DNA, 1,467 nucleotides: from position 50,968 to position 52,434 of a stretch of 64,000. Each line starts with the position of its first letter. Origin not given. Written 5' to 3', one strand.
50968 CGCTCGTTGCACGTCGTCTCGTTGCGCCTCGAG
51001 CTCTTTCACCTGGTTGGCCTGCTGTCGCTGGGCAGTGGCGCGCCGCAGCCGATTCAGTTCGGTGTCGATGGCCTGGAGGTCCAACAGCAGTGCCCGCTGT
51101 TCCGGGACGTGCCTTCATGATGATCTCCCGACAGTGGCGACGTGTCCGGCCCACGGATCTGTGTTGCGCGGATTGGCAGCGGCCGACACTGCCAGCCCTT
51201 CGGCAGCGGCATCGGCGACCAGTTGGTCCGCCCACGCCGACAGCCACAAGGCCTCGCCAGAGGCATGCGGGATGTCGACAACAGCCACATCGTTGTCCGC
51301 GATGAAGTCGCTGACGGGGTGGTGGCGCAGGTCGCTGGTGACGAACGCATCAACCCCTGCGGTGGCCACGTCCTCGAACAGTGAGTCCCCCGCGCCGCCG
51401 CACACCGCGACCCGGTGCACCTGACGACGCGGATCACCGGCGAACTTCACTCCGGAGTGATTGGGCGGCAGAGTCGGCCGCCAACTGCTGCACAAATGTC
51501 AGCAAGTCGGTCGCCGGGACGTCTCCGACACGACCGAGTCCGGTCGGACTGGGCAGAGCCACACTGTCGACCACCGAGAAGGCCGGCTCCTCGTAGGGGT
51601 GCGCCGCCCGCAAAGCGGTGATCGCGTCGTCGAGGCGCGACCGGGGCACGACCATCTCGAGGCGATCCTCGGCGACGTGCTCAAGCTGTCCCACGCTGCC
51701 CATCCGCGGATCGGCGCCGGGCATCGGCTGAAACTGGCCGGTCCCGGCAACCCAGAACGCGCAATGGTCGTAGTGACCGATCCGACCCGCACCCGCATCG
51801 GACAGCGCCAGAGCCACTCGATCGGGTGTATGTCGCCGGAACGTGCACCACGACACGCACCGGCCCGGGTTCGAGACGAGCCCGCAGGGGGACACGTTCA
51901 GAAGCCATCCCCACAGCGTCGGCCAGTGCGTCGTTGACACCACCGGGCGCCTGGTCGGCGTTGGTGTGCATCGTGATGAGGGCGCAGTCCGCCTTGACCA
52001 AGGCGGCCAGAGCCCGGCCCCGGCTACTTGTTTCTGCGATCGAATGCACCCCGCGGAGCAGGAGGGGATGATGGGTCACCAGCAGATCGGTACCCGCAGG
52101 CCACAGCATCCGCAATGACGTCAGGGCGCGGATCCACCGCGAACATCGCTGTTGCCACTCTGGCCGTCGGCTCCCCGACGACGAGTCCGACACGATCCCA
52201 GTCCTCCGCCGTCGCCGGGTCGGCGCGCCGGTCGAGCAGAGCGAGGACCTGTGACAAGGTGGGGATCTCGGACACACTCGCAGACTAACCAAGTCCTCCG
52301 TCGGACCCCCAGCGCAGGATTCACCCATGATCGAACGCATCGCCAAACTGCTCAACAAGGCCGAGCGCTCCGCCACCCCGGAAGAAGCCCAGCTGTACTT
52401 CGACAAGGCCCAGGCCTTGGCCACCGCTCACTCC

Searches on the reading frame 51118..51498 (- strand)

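Call 28: search_protein_families(library=pfam, max_evalue=0.001, proteins=[window:51118-51498:-])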
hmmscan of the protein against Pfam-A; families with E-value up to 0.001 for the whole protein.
seq(127 aa): 1 family
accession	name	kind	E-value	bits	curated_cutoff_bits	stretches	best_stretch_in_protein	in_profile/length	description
PF01784.24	DUF34_NIF3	-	9.2e-20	71.8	23.4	1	15-110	158-251/256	Duf34/NIF3 (NGG1p interacting factor 3)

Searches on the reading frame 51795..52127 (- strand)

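Call 28: search_protein_families(library=pfam, max_evalue=0.001, proteins=[window:51795-52127:-])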
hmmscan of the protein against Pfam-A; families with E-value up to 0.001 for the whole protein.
seq(111 aa): 1 family
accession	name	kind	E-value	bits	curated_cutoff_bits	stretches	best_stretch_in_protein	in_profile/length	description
PF01784.24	DUF34_NIF3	-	1.5e-18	67.8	23.4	1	11-76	56-121/256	Duf34/NIF3 (NGG1p interacting factor 3)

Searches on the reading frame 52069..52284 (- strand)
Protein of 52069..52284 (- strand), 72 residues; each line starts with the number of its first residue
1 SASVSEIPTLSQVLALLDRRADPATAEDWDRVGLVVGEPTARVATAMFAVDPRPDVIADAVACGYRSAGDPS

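Call 28: search_protein_families(library=pfam, max_evalue=0.001, proteins=[window:52069-52284:-])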
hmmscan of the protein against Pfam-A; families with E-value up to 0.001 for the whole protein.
seq(72 aa): 1 family
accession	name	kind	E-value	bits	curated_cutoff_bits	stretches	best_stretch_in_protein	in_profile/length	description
PF01784.24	DUF34_NIF3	-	4.3e-11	43.4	23.4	1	9-65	2-58/256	Duf34/NIF3 (NGG1p interacting factor 3)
